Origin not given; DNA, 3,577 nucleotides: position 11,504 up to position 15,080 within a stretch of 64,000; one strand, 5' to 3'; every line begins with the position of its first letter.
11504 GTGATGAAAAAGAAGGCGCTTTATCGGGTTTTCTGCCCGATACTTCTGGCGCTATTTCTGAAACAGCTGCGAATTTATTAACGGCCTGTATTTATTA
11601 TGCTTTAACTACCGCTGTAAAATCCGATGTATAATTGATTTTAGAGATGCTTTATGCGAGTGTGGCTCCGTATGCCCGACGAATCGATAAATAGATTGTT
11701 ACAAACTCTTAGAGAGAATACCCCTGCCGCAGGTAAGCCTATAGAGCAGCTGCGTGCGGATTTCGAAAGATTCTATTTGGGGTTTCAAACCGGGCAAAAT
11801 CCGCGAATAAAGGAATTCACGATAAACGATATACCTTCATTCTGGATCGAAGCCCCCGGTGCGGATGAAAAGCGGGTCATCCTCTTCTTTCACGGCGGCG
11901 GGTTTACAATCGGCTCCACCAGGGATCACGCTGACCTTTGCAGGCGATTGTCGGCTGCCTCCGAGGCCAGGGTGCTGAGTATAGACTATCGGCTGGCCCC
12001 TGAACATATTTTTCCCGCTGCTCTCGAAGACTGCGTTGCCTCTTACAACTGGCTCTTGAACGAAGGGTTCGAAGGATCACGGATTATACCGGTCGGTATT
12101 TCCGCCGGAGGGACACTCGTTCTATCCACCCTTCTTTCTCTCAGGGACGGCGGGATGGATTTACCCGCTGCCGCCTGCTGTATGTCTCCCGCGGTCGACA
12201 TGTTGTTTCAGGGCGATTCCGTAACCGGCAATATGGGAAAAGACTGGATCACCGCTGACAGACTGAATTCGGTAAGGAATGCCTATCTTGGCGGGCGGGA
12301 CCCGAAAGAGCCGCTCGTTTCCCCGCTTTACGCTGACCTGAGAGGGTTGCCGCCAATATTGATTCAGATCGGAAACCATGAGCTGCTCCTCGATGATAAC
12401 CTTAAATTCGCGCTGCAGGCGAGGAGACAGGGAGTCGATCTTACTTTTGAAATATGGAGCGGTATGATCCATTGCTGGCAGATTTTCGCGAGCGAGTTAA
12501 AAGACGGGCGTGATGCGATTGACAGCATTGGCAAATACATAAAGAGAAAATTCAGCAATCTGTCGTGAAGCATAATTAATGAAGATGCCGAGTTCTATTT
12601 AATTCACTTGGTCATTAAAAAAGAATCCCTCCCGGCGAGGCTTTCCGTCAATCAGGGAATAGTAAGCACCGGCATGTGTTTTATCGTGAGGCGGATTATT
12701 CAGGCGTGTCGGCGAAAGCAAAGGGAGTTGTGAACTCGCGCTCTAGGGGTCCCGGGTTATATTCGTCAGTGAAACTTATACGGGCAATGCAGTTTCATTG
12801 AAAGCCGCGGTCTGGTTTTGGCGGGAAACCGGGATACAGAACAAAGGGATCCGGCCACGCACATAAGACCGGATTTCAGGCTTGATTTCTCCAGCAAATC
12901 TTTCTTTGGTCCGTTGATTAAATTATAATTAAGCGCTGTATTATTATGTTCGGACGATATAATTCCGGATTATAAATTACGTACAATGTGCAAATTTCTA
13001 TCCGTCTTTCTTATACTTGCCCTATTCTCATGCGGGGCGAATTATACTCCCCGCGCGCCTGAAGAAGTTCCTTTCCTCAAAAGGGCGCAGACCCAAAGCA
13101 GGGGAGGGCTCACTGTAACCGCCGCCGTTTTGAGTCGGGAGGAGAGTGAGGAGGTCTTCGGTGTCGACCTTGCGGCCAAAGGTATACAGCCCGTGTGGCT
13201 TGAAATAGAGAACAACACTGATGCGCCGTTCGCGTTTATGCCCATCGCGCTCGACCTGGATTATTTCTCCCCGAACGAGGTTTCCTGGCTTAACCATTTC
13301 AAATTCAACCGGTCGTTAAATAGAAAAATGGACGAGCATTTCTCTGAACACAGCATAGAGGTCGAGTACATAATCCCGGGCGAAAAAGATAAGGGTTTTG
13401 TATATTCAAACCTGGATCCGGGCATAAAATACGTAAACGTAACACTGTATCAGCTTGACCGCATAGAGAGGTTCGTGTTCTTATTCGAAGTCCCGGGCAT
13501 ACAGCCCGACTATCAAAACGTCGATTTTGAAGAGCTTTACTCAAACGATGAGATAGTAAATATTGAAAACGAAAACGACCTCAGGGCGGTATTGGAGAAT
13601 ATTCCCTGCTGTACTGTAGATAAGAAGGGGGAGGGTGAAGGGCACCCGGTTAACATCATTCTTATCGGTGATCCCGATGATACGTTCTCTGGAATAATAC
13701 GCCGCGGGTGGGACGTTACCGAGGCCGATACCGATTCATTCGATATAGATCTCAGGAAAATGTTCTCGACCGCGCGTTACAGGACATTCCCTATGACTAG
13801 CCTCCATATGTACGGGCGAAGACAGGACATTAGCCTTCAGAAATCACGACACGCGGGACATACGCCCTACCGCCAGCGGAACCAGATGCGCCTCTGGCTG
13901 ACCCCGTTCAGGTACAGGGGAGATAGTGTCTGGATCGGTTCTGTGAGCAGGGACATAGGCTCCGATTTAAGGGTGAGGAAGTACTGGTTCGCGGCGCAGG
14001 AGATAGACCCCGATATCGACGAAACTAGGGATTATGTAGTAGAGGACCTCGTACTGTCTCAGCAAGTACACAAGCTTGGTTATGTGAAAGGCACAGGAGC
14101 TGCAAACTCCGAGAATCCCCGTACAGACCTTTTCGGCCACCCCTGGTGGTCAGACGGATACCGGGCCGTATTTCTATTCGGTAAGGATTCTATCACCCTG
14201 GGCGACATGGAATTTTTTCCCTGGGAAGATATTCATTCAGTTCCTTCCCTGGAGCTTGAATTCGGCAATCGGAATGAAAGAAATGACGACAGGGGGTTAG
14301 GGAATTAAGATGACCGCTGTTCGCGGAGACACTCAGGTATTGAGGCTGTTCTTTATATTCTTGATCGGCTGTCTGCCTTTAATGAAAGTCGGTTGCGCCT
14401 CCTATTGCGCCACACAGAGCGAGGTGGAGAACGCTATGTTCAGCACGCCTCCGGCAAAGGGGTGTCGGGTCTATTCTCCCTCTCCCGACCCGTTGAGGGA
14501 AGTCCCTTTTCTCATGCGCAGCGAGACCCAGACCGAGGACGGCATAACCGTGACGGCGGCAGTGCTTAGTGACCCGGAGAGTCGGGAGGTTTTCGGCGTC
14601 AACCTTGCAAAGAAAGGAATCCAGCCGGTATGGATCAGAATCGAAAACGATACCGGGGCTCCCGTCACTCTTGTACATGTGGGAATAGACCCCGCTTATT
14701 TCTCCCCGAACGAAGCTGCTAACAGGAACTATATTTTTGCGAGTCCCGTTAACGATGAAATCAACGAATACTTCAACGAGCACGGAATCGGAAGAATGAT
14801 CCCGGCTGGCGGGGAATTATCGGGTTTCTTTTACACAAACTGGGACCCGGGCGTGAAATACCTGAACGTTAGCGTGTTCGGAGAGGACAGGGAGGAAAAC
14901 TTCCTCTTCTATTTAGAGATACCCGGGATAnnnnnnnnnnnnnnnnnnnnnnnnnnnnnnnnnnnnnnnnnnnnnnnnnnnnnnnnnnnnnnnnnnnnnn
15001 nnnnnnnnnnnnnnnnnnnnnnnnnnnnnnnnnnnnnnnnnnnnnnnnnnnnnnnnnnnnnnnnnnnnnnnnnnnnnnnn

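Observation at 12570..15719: Tandem paralogous lipoproteins of an unrecognised family behind a 416-bp leader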

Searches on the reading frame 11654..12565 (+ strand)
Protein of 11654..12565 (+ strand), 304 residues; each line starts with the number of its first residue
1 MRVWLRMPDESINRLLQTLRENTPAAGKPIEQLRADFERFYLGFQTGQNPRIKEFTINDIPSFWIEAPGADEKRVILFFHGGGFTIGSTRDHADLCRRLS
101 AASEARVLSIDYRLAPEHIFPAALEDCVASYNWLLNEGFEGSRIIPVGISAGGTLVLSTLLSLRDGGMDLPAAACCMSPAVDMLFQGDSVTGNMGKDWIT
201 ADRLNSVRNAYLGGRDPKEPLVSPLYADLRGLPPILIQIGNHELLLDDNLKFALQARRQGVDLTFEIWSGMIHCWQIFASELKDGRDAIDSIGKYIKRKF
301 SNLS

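Call 4: search_protein_families(library=pfam, proteins=[window:11654-12565:+], max_evalue=1)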
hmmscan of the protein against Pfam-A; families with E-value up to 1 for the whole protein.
window:11654-12565:+ (304 aa): 7 families
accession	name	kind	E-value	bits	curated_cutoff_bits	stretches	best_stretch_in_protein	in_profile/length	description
PF07859.19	Abhydrolase_3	-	1.2e-53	182.5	25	1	76-276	1-209/210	alpha/beta hydrolase fold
PF10340.15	Say1_Mug180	-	2e-12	47.1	21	1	68-221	119-279/374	Steryl acetyl hydrolase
PF20434.5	BD-FAE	-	5.4e-12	46.1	26.8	1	71-157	11-104/215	BD-FAE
PF12697.13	Abhydrolase_6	-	0.00021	22.5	26.3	1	76-212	1-121/217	Alpha/beta hydrolase family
PF00326.27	Peptidase_S9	-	0.023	14.6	22.6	1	124-187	45-105/213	Prolyl oligopeptidase family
PF00135.34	COesterase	-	0.095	12.1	27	1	74-116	104-144/515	Carboxylesterase family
PF02230.22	Abhydrolase_2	-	0.098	12.9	23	0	64-85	5-26/217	Phospholipase/Carboxylesterase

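Call 73: search_protein_families(library=ncbifam, proteins=[window:11654-12565:+], max_evalue=0.01)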
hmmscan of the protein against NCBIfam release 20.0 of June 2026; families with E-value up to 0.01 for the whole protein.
window:11654-12565:+ (304 aa): 7 families
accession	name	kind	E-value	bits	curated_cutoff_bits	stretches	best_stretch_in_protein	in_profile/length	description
NF058651.1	GESAG_HSLs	subfamily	4.3e-75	252.5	430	1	19-299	13-295/296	GESAG motif subfamily hormone-sensitive lipase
NF058649.1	GTSAG_HSLs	subfamily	3.8e-45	154.6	380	1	49-299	64-311/312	GTSAG motif subfamily hormone-sensitive lipase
NF058653.1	LipP1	equivalog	1.2e-44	152.4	350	1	69-294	67-298/300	LipP1 family hormone-sensitive lipase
NF033149.0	CHL_hydrolase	equivalog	8.9e-31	106.9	500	1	69-298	71-307/310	chloramphenicol hydrolase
NF058650.1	GCSAG_HSLs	subfamily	2.4e-30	106.2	410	1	70-299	82-312/314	GCSAG motif subfamily hormone-sensitive lipase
NF007547.0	PRK10162.1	equivalog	2.9e-28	98.7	389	1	68-299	79-318/321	acetyl esterase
NF052352.1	TriaclglyLipLipYMycb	equivalog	3.1e-13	49.6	450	1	143-280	258-382/397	triacylglycerol lipase LipY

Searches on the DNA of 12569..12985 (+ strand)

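Call 52: search_dna_similar(query=window:12569-12985:+, collection=plasmids, mode=distant, max_rows=5)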
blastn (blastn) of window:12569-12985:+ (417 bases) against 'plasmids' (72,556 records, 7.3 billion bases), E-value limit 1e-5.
No match.

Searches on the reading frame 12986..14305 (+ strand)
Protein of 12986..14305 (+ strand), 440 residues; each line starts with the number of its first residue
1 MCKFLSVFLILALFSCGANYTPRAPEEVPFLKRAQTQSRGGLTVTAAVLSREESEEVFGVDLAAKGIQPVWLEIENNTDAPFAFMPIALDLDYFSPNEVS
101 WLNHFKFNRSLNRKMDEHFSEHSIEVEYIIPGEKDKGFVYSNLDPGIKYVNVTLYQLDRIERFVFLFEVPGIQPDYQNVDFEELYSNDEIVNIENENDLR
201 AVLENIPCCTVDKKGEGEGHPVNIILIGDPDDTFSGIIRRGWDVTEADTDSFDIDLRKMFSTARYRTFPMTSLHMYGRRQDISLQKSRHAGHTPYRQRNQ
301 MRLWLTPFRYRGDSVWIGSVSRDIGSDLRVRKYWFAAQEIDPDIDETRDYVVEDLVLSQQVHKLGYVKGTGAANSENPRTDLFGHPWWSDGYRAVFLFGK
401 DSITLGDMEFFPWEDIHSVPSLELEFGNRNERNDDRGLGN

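Call 4: search_protein_families(library=pfam, proteins=[window:12986-14305:+], max_evalue=1)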
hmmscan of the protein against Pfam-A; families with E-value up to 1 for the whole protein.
window:12986-14305:+ (440 aa): 1 family
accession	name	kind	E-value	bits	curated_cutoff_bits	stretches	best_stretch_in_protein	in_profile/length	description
PF14067.11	LssY_C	-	1.9e-30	106.3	25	1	213-383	10-182/188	LssY C-terminus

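Call 5: search_protein_families(library=ncbifam, proteins=[window:12986-14305:+], max_evalue=1)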
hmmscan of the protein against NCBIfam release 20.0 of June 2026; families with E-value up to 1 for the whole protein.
window:12986-14305:+ (440 aa): 0 families

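Call 97: search_protein_families(library=padloc, proteins=[window:12986-14305:+], max_evalue=0.01)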
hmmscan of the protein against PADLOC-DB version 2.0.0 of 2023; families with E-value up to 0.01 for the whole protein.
window:12986-14305:+ (440 aa): 0 families

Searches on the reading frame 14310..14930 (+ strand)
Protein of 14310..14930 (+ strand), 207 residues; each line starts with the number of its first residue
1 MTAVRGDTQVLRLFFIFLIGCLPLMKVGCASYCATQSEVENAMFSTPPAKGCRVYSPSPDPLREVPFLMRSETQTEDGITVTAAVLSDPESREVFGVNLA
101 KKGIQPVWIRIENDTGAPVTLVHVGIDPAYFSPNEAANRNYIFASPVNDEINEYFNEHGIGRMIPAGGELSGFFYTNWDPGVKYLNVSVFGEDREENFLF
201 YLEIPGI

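Call 49: search_protein_families(library=pfam, proteins=[window:14310-14930:+], max_evalue=0.1)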
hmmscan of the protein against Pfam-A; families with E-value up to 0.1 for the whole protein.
window:14310-14930:+ (207 aa): 0 families
